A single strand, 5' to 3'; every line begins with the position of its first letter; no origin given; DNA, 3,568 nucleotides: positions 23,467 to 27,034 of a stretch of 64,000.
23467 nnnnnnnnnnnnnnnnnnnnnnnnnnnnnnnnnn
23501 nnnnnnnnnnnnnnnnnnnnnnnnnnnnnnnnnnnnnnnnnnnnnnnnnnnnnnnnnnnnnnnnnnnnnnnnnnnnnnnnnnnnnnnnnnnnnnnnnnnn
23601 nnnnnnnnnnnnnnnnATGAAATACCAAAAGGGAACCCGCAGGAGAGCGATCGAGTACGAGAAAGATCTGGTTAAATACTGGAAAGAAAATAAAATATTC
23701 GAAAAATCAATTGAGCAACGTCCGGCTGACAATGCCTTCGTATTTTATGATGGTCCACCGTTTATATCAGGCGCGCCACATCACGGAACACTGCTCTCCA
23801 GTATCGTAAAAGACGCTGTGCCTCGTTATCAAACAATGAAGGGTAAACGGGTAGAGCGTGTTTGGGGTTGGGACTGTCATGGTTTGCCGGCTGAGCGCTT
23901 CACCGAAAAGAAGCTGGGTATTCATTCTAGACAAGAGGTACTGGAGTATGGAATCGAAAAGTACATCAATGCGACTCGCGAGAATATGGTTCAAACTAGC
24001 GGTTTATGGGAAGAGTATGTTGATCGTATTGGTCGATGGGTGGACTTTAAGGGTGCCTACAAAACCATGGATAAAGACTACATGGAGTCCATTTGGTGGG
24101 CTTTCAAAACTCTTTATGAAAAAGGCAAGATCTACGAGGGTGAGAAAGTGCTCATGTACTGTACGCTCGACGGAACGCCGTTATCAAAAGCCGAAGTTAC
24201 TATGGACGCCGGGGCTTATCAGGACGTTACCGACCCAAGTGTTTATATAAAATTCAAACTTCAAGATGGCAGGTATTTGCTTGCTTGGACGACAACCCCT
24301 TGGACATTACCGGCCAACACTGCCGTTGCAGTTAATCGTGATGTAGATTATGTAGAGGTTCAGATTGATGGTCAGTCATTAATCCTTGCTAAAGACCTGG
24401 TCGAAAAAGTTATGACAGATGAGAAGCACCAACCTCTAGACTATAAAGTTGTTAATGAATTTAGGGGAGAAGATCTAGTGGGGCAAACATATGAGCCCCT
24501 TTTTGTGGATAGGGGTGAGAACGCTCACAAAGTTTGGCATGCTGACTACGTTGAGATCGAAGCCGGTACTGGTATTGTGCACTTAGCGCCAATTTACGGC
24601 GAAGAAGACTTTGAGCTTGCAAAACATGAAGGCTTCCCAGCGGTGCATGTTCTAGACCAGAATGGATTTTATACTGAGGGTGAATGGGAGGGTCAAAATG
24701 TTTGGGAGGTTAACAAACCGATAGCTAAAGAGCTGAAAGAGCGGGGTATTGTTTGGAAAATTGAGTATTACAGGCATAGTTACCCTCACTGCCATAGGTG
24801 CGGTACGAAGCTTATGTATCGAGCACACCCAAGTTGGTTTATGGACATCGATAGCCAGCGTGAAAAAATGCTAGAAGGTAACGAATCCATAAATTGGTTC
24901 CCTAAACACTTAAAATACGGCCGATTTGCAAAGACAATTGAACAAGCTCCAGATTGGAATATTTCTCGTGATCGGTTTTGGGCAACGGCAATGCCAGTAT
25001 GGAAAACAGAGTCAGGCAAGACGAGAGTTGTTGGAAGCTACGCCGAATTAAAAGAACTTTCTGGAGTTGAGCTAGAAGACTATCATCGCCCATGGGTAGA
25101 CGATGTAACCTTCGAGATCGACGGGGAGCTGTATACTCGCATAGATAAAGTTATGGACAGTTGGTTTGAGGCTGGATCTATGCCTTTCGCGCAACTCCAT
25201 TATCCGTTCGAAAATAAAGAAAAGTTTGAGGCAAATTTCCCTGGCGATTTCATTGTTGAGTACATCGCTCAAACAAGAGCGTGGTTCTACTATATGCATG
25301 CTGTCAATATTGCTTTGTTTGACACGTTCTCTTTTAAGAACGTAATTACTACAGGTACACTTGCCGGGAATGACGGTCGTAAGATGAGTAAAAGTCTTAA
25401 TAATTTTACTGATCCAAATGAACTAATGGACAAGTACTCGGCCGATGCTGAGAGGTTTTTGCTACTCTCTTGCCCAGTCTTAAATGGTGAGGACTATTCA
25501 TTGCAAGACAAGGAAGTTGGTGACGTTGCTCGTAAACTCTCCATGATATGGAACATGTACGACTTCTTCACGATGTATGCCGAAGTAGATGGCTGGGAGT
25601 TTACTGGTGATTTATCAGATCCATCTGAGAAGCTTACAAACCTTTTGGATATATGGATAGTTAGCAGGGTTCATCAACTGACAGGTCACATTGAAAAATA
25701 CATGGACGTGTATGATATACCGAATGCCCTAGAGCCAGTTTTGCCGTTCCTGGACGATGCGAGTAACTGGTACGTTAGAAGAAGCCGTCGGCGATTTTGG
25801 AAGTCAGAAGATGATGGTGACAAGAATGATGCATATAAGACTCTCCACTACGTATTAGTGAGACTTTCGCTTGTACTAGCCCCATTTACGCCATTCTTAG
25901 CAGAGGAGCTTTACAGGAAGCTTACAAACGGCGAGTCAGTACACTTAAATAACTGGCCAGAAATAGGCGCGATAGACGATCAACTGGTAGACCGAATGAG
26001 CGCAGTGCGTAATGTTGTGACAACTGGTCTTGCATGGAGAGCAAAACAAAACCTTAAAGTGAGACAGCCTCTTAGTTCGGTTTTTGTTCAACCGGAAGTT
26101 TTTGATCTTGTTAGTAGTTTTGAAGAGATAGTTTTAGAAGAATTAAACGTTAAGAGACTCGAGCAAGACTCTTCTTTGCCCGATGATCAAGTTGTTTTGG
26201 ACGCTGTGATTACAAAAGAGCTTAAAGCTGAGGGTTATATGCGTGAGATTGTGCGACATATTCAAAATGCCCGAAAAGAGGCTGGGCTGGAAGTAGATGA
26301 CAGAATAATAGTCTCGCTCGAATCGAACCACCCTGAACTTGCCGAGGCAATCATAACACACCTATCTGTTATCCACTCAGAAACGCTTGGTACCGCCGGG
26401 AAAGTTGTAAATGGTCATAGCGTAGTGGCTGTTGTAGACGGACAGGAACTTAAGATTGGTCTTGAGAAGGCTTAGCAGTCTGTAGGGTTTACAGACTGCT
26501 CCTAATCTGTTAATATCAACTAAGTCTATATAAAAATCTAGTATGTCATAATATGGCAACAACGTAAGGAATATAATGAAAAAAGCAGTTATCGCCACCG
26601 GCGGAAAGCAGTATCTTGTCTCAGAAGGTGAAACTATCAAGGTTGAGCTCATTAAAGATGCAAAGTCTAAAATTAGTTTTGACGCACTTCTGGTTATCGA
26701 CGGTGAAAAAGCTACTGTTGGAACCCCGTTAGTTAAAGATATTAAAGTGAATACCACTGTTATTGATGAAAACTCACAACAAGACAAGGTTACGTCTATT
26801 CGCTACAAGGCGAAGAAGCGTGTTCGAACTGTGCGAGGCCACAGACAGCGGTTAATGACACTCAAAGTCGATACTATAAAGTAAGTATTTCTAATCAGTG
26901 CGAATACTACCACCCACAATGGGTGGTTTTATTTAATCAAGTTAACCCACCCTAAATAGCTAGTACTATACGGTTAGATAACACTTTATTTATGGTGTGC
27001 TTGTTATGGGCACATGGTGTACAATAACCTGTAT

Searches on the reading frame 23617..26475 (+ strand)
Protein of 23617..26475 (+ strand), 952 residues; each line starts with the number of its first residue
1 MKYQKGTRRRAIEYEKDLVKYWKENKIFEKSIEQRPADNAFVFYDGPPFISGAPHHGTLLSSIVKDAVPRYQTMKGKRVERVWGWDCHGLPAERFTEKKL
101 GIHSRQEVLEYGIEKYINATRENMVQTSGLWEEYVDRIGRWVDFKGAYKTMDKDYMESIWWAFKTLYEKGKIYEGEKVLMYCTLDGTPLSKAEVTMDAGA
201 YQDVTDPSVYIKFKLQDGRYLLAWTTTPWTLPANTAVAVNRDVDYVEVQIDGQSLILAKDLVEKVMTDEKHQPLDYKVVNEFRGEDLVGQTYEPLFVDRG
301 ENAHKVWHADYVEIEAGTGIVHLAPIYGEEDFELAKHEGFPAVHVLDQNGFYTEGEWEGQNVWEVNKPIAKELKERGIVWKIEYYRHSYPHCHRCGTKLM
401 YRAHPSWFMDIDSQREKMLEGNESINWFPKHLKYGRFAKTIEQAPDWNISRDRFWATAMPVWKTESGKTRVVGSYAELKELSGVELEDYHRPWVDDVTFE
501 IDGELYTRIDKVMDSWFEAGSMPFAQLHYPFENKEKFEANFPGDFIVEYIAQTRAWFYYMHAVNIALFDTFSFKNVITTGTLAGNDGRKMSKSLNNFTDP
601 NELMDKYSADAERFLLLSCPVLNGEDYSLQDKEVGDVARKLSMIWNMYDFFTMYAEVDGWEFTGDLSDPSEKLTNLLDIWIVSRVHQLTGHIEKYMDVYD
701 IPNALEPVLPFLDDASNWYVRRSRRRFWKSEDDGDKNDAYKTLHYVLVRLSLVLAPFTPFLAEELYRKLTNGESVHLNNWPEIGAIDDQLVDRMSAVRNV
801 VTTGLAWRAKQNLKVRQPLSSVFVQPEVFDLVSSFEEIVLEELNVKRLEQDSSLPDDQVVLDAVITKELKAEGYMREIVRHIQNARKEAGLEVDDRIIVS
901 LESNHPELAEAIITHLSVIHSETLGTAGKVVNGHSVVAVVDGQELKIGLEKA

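Call 11: search_protein_families(library=pfam, proteins=[window:23617-26475:+])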
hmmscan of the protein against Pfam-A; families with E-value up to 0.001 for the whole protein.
window:23617-26475:+ (952 aa): 5 families
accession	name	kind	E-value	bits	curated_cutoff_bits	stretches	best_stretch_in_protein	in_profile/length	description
PF00133.28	tRNA-synt_1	-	2.2e-113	379.6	22.7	1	18-623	2-409/414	tRNA synthetases class I (I, L, M and V)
PF08264.19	Anticodon_1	-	6.9e-30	104.3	25.1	1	678-820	1-145/148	Anticodon-binding domain of tRNA ligase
PF19302.4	DUF5915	-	8.1e-21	74.9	27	1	859-951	102-194/195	Domain of unknown function (DUF5915)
PF09334.17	tRNA-synt_1g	-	5.5e-17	62.1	20.1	2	48-196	8-137/391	tRNA synthetases class I (M)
PF13603.12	tRNA-synt_1_2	-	0.00017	21.6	25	1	210-349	11-143/185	Leucyl-tRNA synthetase, editing domain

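Call 12: find_related_loci(query=window:23617-26475:+, collection=genome_contigs, flank=3000)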
Query window:23617-26475:+ (952 aa) in genome_contigs; peptide patterns used: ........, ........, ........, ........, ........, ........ (x = any residue, [..] = any of these).
600 stretches matched a pattern (row limit reached: there are more); 589 encode a relative of the query (tblastn E <= 1e-3); the best 80 are kept; 80 distinct loci.
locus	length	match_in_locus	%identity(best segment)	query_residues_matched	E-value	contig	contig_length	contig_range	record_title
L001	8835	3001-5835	76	1-951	0e+0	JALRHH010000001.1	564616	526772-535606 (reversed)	MAG: Candidatus Saccharimonadia bacterium isolate MYJ.17 NODE_1_length_564616_cov_19.245983, whole genome shotgun sequen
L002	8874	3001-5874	74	1-952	0e+0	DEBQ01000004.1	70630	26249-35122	MAG TPA_asm: Candidatus Saccharibacteria bacterium UBA2952 UBA2952_contig_24, whole genome shotgun sequence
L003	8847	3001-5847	73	1-952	0e+0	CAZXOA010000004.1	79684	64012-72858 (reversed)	MAG TPA_asm: uncultured Candidatus Saccharibacteria bacterium isolate SRP344714_co1_350 genome assembly, contig: NODE_70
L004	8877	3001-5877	71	1-952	0e+0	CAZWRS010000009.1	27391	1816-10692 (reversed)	MAG TPA_asm: uncultured Candidatus Saccharibacteria bacterium isolate SRP144015_co1_75 genome assembly, contig: NODE_890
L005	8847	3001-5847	73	1-952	0e+0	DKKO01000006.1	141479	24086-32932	MAG TPA_asm: Candidatus Saccharibacteria bacterium UBA6664 UBA6664_contig_423, whole genome shotgun sequence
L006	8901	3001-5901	71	1-952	0e+0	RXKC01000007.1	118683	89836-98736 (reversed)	MAG: Candidatus Saccharibacteria bacterium isolate AWTP1-31 sample_9_scaffold_12, whole genome shotgun sequence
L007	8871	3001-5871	73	1-951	0e+0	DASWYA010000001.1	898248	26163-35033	MAG TPA_asm: Candidatus Saccharimonadales bacterium isolate SMAG_U3699 k141_583944, whole genome shotgun sequence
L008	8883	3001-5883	72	1-951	0e+0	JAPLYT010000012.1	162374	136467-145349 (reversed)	MAG: Candidatus Saccharibacteria bacterium isolate LacPavin_0818_WC45_MAG_44_10 LacPavin_0818_WC45_scaffold_267281, whol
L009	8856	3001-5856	72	1-952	0e+0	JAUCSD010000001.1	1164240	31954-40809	MAG: Candidatus Saccharibacteria bacterium isolate RYN_404 scaffold_239928, whole genome shotgun sequence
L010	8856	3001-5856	72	1-952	0e+0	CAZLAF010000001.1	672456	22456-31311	MAG TPA_asm: uncultured Candidatus Saccharibacteria bacterium isolate binchicken_co173_115 genome assembly, contig: NODE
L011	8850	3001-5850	72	1-951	0e+0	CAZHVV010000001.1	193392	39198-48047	MAG TPA_asm: uncultured Candidatus Saccharibacteria bacterium isolate SRP302447_co4_31 genome assembly, contig: NODE_231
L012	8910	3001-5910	70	1-951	0e+0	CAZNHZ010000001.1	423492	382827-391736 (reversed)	MAG TPA_asm: uncultured Candidatus Saccharibacteria bacterium isolate SRP285395_co1_111 genome assembly, contig: NODE_7_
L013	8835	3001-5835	73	1-951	0e+0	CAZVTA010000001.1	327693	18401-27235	MAG TPA_asm: uncultured Candidatus Saccharibacteria bacterium isolate SRP342105_co3_76 genome assembly, contig: NODE_3_l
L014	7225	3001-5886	71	1-952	0e+0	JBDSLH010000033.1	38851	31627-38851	MAG: Candidatus Saccharimonadales bacterium isolate cluster1_bin.365 k127_15741113, whole genome shotgun sequence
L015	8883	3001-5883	71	1-951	0e+0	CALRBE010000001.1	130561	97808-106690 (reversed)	MAG: uncultured Candidatus Saccharimonas sp. isolate MsH-30jul19-11 genome assembly, contig: MsH-30jul19-C152, whole gen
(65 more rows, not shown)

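Call 77: search_solved_structures(query=window:23617-26475:+, max_evalue=1e-50)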
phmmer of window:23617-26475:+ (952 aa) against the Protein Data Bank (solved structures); distinct sequences matched with E-value up to 1e-50: 16.
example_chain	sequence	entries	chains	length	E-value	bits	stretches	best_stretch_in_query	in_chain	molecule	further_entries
8c8u_A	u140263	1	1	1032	5.8e-205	686.4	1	7-892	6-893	Isoleucine--tRNA ligase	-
8c8v_A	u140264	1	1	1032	2.1e-204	684.5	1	7-892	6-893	Isoleucine--tRNA ligase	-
8c9d_A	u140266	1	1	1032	6.9e-203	679.5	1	7-892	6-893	Isoleucine--tRNA ligase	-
8c8w_A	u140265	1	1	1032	6.3e-202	676.3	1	7-892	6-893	Isoleucine--tRNA ligase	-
1ile_A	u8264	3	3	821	2.1e-194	651.4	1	14-811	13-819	ISOLEUCYL-TRNA SYNTHETASE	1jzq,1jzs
8wnd_A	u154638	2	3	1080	2.3e-186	624.8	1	15-848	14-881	isoleucine--tRNA ligase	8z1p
9w01_B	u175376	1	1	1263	2.7e-184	617.9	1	15-849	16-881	Isoleucine--tRNA ligase, cytoplasmic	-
9wqs_A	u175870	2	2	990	6.3e-181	606.8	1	15-848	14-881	Isoleucine--tRNA ligase, cytoplasmic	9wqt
7d5c_A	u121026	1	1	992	6.3e-181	606.8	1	15-848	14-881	Isoleucine--tRNA ligase, cytoplasmic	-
6ldk_A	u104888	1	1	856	7.7e-178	596.6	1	15-769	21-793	Isoleucine--tRNA ligase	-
1ffy_A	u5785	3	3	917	3.6e-87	296.5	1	16-800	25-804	ISOLEUCYL-TRNA SYNTHETASE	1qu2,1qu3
8c9e_A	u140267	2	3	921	6.5e-85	289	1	15-800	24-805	Isoleucine--tRNA ligase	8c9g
8c9f_A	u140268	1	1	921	9.2e-83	281.9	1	15-800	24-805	Isoleucine--tRNA ligase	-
8wnf_A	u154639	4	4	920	6.1e-61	209.7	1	20-614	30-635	Isoleucine--tRNA ligase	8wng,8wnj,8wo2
8wni_A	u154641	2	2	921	6.1e-61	209.6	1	20-614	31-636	Isoleucine--tRNA ligase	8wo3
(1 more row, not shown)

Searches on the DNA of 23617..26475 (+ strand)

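Call 19: search_rna_families(sources=[L003, L004, L005, L007, L008, L013, L016, L019, L020, L026, L034, L045, L051, L064, L072, L076], threshold=gathering)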
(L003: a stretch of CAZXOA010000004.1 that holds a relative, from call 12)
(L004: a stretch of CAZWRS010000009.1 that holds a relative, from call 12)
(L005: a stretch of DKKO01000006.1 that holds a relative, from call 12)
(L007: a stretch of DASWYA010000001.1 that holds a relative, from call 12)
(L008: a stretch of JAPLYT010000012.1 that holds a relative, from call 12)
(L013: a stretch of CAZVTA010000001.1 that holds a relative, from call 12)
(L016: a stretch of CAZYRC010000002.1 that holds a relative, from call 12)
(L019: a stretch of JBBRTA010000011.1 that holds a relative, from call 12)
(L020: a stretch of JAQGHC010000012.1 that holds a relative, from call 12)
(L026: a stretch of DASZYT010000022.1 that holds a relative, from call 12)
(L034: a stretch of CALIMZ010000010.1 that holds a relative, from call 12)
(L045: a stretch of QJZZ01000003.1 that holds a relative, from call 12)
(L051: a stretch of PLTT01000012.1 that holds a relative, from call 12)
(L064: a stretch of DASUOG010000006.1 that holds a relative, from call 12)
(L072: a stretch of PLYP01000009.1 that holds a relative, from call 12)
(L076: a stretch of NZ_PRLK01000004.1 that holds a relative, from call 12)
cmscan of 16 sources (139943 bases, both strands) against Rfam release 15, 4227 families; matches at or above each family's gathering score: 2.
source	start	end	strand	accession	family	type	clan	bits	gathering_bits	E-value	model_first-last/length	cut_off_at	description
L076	2523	2596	+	RF00005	tRNA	Gene; tRNA;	CL00001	70.2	29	6.2e-13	1-71/71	no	tRNA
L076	2616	2698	+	RF00005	tRNA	Gene; tRNA;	CL00001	62.2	29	9.3e-11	1-71/71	no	tRNA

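Call 21: search_rna_families(source=L013, start=2740, end=3010, threshold=evalue, max_evalue=10, show_alignments=2)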
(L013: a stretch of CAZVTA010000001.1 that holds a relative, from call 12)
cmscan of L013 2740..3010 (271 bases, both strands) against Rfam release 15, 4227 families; matches with E-value up to 10: 2.
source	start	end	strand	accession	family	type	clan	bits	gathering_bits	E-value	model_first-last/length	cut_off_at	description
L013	2904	2929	+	RF03474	mir-4766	Gene; miRNA;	-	18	72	0.51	1-56/56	no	mir-4766 microRNA precursor family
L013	2909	2984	+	RF03850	mir-961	Gene; miRNA;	-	15.4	100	3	1-85/85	no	mir-961 microRNA precursor family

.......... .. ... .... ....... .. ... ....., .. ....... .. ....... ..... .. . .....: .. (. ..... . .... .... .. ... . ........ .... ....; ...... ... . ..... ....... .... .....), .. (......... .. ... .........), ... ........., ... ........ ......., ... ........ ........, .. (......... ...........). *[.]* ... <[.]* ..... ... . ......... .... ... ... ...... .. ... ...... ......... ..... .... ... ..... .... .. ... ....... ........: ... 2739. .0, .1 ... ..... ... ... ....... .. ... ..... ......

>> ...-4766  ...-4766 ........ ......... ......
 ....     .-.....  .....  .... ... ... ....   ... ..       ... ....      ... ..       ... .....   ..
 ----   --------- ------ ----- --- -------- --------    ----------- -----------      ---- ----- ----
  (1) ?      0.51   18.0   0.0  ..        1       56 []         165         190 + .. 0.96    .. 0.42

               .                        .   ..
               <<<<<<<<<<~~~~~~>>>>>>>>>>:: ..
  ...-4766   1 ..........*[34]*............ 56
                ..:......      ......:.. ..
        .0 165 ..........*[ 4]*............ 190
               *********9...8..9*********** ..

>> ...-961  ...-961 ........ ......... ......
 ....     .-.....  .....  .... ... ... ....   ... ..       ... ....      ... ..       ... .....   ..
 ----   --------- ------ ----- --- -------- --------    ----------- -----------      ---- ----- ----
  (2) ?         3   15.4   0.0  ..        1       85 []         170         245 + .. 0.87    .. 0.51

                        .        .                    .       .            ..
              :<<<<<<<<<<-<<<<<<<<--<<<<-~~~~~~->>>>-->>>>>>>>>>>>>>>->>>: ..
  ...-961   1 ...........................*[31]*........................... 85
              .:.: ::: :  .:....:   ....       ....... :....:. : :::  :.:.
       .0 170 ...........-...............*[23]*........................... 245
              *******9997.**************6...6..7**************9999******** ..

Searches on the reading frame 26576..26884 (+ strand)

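Call 11: search_protein_families(library=pfam, proteins=[window:26576-26884:+])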
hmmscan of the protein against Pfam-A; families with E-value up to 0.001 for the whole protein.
window:26576-26884:+ (102 aa): 1 family
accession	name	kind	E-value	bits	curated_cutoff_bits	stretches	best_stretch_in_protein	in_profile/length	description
PF00829.26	Ribosomal_L21p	-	6.6e-24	84.5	27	1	4-101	3-99/99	Ribosomal prokaryotic L21 protein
